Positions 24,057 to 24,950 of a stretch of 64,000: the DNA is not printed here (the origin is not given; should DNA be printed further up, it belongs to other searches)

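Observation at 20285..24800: Accessory three-gene island: two tail-anchored repeat coiled-coil paralogs bracket a ~990-aa secreted FG-GAP propeller protein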

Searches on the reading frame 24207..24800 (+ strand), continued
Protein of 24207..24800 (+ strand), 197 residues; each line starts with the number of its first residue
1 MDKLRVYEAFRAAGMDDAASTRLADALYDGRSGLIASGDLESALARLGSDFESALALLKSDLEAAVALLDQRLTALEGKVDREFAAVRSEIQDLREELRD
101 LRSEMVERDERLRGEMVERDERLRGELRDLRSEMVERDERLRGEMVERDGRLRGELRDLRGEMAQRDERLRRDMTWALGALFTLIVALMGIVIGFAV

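Call 66: predict_structure(alignment_id=A3)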
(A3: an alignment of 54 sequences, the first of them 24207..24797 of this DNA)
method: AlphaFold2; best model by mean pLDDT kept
length: 197 residues; sequences in the alignment: 54
mean_pLDDT: 93.8   pTM: 0.47
mean pLDDT of the five models: 93.8, 93.4, 92.5, 91.8, 91.4
residues with pLDDT >= 90: 168; 70-90: 21; 50-70: 8; < 50: 0
segments of 3 or more residues with pLDDT < 50: none
pLDDT, mean of each block of 10 residues (from residue 1): 88 94 84 67 90 96 97 98 98 98 98 98 98 98 98 97 96 95 95 89
secondary structure, 60 per line:
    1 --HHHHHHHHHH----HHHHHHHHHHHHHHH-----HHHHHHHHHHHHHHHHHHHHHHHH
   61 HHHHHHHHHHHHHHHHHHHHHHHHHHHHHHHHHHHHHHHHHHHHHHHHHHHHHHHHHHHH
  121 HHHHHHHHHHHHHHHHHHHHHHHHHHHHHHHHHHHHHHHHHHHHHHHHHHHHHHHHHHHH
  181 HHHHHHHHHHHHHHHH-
elements in order: H3-12 H17-31 H37-196

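Call 68: search_solved_structures(query=A3, max_evalue=1, show_alignments=2)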
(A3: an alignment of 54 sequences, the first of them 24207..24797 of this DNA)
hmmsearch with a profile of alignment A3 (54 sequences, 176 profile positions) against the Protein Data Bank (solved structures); distinct sequences matched with E-value up to 1: 569 (the best 60 are shown).
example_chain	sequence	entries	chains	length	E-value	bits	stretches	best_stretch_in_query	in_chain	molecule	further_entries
3s84_A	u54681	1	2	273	3.5e-17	66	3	27-145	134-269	Apolipoprotein A-IV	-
9hx4_F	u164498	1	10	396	3.5e-16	62.8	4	27-147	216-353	Apolipoprotein A-IV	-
9cuy_c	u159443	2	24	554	7.2e-10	42.2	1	45-138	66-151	Short tail fiber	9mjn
2l7b_A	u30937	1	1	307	5.5e-08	36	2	21-128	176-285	Apolipoprotein E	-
8ax8_A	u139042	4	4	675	2.3e-07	34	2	21-128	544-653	Maltose/maltodextrin-binding periplasmic protein,Apolipoprotein E | Maltodextrin-binding protein,Apolipoprotein E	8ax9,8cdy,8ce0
4v6m_A0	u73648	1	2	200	3.4e-07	33.5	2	43-136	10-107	Apolipoprotein A-I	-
6pts_A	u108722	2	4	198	3.6e-07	33.4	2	43-136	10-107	Apolipoprotein A-I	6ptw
1av1_A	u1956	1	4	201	3.7e-07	33.3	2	43-136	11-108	APOLIPOPROTEIN A-I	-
2msc_A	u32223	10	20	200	3.9e-07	33.3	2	43-135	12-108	Apolipoprotein A-I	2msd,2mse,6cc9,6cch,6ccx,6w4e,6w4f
6h9m_A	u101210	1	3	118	4.8e-07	33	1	3-82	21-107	Coiled-coil domain-containing protein 90B, mitochondrial,General control protein GCN4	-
3k2s_A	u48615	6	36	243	6.4e-07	32.6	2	43-136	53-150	Apolipoprotein A-I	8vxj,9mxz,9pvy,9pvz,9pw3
6h9l_A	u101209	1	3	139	6.7e-07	32.5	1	46-131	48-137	Uncharacterized protein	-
3r2p_A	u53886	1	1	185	9.1e-07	32.1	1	44-144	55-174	Apolipoprotein A-I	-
8qox_B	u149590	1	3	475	1.6e-06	31.3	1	50-167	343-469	Conserved membrane protein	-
8eqs_C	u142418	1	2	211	2.3e-06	30.8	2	43-136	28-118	Apolipoprotein A-I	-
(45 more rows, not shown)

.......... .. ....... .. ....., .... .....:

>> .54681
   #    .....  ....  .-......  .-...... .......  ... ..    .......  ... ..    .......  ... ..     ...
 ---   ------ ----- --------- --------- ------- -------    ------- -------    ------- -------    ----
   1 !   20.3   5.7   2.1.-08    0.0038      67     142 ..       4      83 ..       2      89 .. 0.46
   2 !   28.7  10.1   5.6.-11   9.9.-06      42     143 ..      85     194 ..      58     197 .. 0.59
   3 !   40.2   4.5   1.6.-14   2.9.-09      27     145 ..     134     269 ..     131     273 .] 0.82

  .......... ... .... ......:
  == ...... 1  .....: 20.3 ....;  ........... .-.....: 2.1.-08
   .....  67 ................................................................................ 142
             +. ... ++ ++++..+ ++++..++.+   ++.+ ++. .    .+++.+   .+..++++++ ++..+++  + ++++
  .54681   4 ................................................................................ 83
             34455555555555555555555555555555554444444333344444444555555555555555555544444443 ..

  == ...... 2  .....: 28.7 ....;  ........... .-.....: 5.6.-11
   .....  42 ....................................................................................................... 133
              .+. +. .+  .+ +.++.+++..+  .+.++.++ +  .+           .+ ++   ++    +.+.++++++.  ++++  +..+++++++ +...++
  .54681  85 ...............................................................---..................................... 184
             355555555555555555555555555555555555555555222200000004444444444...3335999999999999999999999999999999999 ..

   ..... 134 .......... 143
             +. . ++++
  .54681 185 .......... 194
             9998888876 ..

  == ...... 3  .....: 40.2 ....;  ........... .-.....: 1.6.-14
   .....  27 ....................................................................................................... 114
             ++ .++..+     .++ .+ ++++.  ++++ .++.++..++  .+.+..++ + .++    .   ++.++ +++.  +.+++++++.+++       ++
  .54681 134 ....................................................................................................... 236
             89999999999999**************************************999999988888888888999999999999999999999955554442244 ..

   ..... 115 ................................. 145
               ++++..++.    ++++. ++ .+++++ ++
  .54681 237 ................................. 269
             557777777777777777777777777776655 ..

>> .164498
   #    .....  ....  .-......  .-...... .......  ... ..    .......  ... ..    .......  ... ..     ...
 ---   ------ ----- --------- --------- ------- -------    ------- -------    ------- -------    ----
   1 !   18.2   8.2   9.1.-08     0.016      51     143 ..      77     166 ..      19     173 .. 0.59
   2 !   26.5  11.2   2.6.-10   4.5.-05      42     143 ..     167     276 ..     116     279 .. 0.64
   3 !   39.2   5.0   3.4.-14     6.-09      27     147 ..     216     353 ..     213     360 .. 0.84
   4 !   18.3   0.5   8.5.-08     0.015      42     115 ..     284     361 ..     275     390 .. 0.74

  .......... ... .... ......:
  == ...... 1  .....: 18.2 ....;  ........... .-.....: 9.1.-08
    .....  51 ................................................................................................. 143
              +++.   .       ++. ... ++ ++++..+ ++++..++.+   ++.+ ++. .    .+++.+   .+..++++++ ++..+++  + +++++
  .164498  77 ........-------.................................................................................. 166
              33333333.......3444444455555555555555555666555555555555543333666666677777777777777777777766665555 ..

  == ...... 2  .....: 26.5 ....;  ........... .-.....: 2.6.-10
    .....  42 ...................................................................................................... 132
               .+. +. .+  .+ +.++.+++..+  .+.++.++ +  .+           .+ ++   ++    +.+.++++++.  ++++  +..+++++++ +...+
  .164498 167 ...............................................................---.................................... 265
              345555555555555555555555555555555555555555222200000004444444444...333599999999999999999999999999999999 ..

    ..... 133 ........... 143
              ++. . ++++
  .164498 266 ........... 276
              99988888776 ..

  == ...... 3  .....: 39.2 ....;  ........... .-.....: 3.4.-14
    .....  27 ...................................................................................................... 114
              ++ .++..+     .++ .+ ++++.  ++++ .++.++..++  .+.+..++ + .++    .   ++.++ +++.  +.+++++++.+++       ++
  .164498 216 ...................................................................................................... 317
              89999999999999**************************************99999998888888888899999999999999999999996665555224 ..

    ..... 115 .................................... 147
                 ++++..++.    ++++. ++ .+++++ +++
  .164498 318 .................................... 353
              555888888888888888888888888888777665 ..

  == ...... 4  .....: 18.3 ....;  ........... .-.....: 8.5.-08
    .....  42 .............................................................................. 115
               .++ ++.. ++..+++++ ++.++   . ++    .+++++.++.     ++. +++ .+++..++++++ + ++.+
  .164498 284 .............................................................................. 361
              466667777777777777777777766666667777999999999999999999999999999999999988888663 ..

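Call 70: fold_search(model_id=the predicted structure, library=pdb)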
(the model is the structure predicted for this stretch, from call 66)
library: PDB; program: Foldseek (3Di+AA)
matches with E <= 10: 62; with E <= 0.001: 0
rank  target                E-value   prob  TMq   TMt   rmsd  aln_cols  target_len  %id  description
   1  5xnb_G                1.7e+00  0.33  0.15  0.29  13.1        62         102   14  Crystal structure of the IcmS-IcmW-DotL complex of the Legionella type IVb secretion system (released 2017-09-27)
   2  5xnb_A                1.9e+00  0.30  0.15  0.29  13.1        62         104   14  Crystal structure of the IcmS-IcmW-DotL complex of the Legionella type IVb secretion system (released 2017-09-27)
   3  5xnb_P                1.9e+00  0.21  0.15  0.28  13.1        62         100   16  Crystal structure of the IcmS-IcmW-DotL complex of the Legionella type IVb secretion system (released 2017-09-27)
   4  9hqv_Bp               2.2e+00  0.25  0.16  0.15   7.6        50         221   26  Cryo-EM structure of the small subunit of the mitochondrial ribosome from Toxoplasma gondii (released 2025-06-11)
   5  7bwk_F                2.4e+00  0.21  0.15  0.25  13.3        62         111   16  Structure of DotL(656-783)-IcmS-IcmW-LvgA-VpdB(461-590) derived from Legionella pneumophila (released 2020-06-03)
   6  6vyk_A                2.6e+00  0.11  0.14  0.11  10.3        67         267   27  Cryo-EM structure of mechanosensitive channel MscS in PC-18:1 nanodiscs (released 2021-02-10)
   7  5xnb_M                3.3e+00  0.21  0.15  0.29  13.0        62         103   14  Crystal structure of the IcmS-IcmW-DotL complex of the Legionella type IVb secretion system (released 2017-09-27)
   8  4wlw_A                3.3e+00  0.20  0.20  0.29   7.2        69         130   19  CRYSTAL STRUCTURE OF THE AG(I) (ACTIVATOR) FORM OF E. COLI CUER, A COPPER EFFLUX REGULATOR, BOUND TO COPA PROMOTER DNA (released 2015-09-02)
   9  9fia_B3               3.3e+00  0.16  0.16  0.15   7.4        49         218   26  SSU(body) structure derived from the SSU sample of the mitoribosome from T. gondii. (released 2024-12-11)
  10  5xnb_J                3.5e+00  0.20  0.15  0.30  13.0        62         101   14  Crystal structure of the IcmS-IcmW-DotL complex of the Legionella type IVb secretion system (released 2017-09-27)
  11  5xnb_D                3.5e+00  0.20  0.15  0.28  13.0        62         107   14  Crystal structure of the IcmS-IcmW-DotL complex of the Legionella type IVb secretion system (released 2017-09-27)
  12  5x90_G                3.5e+00  0.16  0.15  0.26  13.5        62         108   16  Structure of DotL(656-783)-IcmS-IcmW-LvgA derived from Legionella pneumophila (released 2017-06-14)
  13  2ztd_A                3.8e+00  0.21  0.16  0.17   7.9        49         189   24  MtRuvA Form III (released 2009-05-05)
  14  7bwk_A                3.8e+00  0.15  0.15  0.25  13.2        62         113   16  Structure of DotL(656-783)-IcmS-IcmW-LvgA-VpdB(461-590) derived from Legionella pneumophila (released 2020-06-03)
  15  5x1e_C                3.8e+00  0.14  0.15  0.28  12.7        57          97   18  Structure of DotL(656-783)-IcmS-IcmW derived from Legionella pneumophila (released 2017-06-14)
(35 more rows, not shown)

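Call 93: search_dna_similar(query=window:24207-24797:+, collection=phages, mode=protein, max_evalue=0.001, max_rows=10)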
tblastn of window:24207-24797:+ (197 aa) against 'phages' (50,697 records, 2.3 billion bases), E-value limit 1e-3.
No match.
